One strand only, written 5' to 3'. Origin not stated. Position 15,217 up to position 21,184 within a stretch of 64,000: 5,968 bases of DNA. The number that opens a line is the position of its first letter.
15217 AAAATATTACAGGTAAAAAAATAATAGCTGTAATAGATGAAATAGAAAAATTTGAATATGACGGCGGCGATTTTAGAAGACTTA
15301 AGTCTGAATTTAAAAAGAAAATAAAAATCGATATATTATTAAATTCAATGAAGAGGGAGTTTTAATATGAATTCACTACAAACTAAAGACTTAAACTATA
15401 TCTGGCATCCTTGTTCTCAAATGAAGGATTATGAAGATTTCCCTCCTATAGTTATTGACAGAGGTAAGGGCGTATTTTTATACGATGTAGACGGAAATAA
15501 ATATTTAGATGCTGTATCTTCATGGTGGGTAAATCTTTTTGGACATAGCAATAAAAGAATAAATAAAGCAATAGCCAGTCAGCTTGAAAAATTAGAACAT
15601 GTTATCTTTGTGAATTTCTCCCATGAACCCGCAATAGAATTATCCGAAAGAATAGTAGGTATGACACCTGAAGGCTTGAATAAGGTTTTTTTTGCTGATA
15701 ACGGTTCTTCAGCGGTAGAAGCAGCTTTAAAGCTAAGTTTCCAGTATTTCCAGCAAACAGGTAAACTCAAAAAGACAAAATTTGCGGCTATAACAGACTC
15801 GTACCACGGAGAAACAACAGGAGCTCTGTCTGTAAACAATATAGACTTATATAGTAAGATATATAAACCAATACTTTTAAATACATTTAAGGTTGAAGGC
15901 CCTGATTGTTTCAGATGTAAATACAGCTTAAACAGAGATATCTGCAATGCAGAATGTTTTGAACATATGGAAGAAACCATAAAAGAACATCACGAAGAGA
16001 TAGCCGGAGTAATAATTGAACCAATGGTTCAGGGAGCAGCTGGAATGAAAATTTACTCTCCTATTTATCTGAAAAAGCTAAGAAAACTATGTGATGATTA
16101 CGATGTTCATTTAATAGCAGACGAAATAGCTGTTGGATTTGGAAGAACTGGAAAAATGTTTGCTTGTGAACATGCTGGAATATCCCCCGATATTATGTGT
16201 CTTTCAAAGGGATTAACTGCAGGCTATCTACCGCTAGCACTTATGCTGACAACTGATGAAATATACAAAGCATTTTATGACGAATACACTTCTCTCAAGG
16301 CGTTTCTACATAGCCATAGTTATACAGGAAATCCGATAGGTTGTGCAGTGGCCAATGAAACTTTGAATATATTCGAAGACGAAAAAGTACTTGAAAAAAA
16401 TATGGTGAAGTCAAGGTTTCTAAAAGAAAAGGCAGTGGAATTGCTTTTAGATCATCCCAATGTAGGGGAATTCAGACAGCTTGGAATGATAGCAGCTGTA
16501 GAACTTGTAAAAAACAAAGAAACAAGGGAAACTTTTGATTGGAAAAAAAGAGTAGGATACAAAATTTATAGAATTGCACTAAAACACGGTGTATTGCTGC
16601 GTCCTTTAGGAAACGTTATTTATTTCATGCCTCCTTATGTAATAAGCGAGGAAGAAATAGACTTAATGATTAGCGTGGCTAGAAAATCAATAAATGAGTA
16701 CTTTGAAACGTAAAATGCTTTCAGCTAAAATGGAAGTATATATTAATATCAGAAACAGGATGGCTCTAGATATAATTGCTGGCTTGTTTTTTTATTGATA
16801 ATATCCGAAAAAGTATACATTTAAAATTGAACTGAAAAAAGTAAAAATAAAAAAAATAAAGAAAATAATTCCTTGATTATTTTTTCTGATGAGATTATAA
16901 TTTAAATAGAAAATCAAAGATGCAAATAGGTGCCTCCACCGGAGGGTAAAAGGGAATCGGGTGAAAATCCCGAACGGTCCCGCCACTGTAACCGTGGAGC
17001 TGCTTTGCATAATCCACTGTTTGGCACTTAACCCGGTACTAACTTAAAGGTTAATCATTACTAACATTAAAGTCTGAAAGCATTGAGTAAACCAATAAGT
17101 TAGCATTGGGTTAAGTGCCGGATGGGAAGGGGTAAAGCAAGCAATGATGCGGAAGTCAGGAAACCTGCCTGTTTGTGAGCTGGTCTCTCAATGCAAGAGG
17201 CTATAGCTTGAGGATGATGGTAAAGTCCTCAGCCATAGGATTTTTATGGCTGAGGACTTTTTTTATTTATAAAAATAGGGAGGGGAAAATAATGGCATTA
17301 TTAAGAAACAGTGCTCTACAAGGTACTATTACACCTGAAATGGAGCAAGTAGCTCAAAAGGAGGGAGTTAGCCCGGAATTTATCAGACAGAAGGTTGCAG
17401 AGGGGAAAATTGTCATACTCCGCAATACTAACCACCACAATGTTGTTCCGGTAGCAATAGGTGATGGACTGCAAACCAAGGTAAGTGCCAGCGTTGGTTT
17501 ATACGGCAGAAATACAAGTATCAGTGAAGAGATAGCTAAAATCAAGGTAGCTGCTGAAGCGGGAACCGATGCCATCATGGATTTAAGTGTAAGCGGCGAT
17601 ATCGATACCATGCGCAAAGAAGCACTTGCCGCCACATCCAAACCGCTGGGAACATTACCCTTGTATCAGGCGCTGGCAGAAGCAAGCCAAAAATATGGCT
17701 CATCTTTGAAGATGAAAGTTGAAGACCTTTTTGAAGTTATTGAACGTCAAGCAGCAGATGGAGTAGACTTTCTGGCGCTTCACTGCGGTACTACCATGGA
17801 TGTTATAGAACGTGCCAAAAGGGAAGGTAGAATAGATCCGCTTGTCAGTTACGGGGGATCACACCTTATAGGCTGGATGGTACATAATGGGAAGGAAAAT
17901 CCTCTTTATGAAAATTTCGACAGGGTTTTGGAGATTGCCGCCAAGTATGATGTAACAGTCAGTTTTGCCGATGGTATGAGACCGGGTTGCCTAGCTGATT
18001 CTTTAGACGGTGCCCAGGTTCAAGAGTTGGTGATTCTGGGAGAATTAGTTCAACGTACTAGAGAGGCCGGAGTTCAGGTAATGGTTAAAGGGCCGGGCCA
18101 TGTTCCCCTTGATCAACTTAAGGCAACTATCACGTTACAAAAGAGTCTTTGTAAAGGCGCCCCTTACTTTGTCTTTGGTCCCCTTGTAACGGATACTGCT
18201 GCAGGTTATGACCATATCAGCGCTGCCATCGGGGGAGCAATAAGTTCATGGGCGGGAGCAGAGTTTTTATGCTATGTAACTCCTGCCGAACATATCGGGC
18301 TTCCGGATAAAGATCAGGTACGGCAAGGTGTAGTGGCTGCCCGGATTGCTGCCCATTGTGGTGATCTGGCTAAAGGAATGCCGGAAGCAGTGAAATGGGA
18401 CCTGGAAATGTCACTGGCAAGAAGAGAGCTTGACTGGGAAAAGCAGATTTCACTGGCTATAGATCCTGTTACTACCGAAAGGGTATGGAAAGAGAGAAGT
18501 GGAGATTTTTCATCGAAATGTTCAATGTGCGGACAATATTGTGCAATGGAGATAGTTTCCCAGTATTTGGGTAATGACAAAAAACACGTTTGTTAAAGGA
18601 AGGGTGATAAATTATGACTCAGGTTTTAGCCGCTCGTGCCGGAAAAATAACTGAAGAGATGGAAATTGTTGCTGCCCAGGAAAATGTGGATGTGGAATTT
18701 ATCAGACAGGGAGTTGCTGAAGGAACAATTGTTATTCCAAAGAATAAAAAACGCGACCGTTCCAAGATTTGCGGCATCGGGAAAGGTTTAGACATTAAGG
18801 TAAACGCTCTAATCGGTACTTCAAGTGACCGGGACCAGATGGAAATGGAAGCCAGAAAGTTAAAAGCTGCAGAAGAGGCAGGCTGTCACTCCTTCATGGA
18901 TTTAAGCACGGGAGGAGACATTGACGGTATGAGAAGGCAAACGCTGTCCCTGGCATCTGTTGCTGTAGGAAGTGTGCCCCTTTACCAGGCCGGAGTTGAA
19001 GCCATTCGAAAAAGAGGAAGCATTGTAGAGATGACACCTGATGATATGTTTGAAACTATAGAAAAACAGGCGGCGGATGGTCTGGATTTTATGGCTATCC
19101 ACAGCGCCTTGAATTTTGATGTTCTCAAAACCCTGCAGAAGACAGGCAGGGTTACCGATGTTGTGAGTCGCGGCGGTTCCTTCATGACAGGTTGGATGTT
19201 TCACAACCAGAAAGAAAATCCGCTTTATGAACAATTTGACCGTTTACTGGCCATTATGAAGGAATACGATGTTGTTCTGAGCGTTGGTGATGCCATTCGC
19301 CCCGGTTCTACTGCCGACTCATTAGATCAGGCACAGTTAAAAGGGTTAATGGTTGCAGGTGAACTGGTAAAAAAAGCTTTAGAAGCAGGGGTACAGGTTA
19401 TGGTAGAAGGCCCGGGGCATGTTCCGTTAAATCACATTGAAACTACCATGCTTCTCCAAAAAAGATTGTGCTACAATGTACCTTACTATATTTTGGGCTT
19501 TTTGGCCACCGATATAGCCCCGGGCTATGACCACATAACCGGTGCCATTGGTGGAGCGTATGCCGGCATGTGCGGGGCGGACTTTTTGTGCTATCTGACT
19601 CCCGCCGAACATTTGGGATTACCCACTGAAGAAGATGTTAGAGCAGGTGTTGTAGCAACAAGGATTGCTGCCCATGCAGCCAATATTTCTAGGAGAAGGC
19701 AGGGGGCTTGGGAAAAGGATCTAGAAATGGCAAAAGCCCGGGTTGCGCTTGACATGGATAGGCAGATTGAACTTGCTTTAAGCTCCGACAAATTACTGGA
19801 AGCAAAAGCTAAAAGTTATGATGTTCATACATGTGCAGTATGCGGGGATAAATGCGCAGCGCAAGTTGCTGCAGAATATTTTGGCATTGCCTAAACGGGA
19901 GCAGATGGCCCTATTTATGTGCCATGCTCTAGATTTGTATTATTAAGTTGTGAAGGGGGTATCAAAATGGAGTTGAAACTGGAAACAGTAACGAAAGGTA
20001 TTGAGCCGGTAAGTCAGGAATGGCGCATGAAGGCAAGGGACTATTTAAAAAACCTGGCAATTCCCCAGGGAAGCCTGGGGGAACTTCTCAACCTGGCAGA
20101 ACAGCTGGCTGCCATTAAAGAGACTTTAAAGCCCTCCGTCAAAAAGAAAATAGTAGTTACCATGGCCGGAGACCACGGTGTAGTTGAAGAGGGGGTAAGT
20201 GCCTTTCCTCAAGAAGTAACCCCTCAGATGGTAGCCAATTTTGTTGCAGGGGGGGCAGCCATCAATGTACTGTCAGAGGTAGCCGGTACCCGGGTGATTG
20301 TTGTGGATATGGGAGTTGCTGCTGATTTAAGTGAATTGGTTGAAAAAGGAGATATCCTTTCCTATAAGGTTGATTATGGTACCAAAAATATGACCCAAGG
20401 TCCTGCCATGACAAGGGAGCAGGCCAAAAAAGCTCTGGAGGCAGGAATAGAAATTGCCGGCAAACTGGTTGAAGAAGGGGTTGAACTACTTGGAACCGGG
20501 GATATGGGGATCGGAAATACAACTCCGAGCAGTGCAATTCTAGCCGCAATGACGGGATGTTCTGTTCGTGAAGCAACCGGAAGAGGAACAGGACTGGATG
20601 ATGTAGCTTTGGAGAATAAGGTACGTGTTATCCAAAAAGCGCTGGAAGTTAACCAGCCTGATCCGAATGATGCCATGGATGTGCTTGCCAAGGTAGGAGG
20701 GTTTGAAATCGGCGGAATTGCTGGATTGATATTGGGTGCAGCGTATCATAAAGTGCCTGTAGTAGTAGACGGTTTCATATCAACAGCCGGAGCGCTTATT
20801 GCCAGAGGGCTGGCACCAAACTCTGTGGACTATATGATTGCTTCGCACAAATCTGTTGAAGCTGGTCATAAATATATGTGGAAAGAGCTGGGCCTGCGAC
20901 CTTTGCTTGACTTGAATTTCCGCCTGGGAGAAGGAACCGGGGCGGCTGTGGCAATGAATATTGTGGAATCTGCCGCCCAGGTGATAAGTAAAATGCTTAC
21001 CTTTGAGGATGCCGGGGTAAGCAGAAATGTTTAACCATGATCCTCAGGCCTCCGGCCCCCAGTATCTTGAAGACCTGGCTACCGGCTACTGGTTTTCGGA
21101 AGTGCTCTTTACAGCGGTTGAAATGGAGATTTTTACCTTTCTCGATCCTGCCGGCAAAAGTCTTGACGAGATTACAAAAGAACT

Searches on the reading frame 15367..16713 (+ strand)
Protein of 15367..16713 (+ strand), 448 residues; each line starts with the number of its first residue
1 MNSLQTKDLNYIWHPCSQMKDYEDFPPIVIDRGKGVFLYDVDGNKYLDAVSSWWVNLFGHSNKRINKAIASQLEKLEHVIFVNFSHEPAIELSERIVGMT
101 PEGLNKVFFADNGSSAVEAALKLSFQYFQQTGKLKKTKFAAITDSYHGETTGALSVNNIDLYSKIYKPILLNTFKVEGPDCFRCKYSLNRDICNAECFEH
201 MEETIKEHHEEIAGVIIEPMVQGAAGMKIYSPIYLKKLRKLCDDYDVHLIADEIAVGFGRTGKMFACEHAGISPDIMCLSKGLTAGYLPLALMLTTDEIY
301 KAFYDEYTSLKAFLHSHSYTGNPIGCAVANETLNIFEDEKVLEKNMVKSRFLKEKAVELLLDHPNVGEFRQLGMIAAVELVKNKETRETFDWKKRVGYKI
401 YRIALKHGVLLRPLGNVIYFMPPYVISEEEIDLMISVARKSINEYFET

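Call 73: search_protein_families(library=pfam, proteins=[window:15367-16713:+], max_evalue=1e-10)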
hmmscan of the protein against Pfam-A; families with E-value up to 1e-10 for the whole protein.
window:15367-16713:+ (448 aa): 1 family
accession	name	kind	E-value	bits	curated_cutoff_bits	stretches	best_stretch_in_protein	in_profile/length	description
PF00202.27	Aminotran_3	-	1.5e-108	363.5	30.5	1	25-436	8-397/403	Aminotransferase class-III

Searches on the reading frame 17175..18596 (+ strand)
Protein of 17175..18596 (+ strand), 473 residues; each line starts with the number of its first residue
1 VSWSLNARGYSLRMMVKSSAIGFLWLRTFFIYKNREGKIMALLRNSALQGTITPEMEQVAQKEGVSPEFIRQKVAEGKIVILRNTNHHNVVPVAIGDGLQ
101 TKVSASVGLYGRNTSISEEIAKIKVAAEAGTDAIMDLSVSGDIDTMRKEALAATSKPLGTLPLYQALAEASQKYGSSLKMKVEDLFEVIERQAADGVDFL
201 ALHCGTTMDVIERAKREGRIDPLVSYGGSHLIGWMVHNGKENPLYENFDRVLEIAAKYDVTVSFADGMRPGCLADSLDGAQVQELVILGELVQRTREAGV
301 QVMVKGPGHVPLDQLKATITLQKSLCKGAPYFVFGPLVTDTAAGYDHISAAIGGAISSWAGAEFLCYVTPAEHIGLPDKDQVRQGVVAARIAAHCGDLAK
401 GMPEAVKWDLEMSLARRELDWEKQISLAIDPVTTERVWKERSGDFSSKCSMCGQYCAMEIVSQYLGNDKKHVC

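Call 73: search_protein_families(library=pfam, proteins=[window:17175-18596:+], max_evalue=1e-10)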
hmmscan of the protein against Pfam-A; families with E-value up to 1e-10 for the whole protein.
window:17175-18596:+ (473 aa): 1 family
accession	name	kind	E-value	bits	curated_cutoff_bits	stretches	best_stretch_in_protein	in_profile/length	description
PF01964.24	ThiC_Rad_SAM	-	1.5e-182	607.5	25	1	45-462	4-419/420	Radical SAM ThiC family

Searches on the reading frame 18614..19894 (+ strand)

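Call 73: search_protein_families(library=pfam, proteins=[window:18614-19894:+], max_evalue=1e-10)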
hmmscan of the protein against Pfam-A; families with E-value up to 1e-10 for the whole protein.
window:18614-19894:+ (426 aa): 1 family
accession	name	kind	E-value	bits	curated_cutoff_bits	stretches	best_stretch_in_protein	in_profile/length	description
PF01964.24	ThiC_Rad_SAM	-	3.5e-180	599.7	25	1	2-419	1-418/420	Radical SAM ThiC family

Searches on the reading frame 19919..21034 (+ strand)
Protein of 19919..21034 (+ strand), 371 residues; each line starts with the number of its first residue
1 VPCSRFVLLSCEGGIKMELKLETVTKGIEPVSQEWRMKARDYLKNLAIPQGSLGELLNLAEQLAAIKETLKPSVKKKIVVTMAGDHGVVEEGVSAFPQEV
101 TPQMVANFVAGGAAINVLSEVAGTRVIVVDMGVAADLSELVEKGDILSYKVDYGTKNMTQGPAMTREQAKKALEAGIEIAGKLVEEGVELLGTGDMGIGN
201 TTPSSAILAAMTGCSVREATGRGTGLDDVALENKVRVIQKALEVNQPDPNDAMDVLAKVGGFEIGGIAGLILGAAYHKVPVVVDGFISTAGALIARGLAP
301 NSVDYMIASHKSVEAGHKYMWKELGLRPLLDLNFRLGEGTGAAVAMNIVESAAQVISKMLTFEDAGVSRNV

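Call 73: search_protein_families(library=pfam, proteins=[window:19919-21034:+], max_evalue=1e-10)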
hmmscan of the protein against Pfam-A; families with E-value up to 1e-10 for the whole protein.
window:19919-21034:+ (371 aa): 1 family
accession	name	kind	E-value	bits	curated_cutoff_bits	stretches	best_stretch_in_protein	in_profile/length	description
PF02277.22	DBI_PRT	-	6.2e-138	460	22.6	1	28-367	1-329/329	Phosphoribosyltransferase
